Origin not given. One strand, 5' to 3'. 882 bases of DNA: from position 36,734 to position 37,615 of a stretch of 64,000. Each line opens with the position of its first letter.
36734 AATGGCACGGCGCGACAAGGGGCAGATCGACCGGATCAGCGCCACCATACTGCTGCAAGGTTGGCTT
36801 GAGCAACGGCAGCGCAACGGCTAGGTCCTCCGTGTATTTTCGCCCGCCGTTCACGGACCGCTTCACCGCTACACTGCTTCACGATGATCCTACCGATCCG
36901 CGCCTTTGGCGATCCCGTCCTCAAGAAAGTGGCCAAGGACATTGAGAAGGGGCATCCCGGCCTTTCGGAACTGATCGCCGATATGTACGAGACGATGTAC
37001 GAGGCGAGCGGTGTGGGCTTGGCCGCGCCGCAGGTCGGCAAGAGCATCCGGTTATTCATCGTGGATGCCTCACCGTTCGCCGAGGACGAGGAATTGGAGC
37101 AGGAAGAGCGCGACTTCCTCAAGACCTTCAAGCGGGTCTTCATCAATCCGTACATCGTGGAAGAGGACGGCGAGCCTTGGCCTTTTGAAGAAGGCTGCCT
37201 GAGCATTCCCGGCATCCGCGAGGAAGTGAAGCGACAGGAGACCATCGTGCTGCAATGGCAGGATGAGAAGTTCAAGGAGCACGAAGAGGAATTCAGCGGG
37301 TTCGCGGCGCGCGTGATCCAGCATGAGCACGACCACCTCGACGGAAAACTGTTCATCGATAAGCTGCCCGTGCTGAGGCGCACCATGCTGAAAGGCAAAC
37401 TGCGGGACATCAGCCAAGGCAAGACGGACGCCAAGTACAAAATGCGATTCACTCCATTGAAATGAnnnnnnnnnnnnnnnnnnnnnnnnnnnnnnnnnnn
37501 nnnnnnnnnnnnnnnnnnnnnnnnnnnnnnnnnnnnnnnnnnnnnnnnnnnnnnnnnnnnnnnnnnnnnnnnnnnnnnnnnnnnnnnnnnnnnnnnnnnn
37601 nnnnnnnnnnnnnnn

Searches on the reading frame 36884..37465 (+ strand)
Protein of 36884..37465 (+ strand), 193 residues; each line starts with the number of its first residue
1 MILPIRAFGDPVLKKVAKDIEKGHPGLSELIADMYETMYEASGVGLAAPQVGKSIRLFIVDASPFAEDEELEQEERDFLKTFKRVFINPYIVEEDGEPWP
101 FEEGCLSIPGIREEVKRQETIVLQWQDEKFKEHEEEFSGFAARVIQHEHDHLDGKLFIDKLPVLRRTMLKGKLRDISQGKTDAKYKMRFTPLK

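Call 42: find_encoding_contigs(protein=window:36884-37465:+, flank=10000, max_places=6)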
Protein window:36884-37465:+ (193 aa): 2 contigs read that carry it; 2 places shown.
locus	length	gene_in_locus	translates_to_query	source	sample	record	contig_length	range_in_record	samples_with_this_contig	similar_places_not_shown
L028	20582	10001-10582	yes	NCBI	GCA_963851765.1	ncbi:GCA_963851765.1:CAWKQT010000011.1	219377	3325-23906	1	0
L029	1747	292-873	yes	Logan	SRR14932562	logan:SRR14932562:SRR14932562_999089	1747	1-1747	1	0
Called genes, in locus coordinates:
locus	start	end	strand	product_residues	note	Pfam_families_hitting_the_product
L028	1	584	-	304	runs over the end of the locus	PF13531:SBP_bac_11, PF01547:SBP_bac_1, PF13416:SBP_bac_8, PF13343:SBP_bac_6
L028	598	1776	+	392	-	PF00578:AhpC-TSA, PF08534:Redoxin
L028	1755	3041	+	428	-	PF00989:PAS, PF08448:PAS_4, PF07228:SpoIIE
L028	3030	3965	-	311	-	PF01745:IPT, PF01715:IPPT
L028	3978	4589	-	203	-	PF07929:PRiA4_ORF3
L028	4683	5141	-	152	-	-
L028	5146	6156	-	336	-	PF01743:PolyA_pol, PF12627:PolyA_pol_RNAbd, PF01966:HD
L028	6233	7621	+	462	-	PF18962:Por_Secre_tail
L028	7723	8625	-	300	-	PF01075:Glyco_transf_9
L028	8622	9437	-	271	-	PF14805:THDPS_N_2, PF00132:Hexapep, PF14602:Hexapep_2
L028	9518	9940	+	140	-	PF03652:RuvX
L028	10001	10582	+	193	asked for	PF01327:Pep_deformylase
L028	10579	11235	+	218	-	PF13174:TPR_6 (faint)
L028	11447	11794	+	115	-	PF01541:GIY-YIG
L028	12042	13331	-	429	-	PF12890:DHOase, PF01979:Amidohydro_1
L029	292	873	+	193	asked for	PF01327:Pep_deformylase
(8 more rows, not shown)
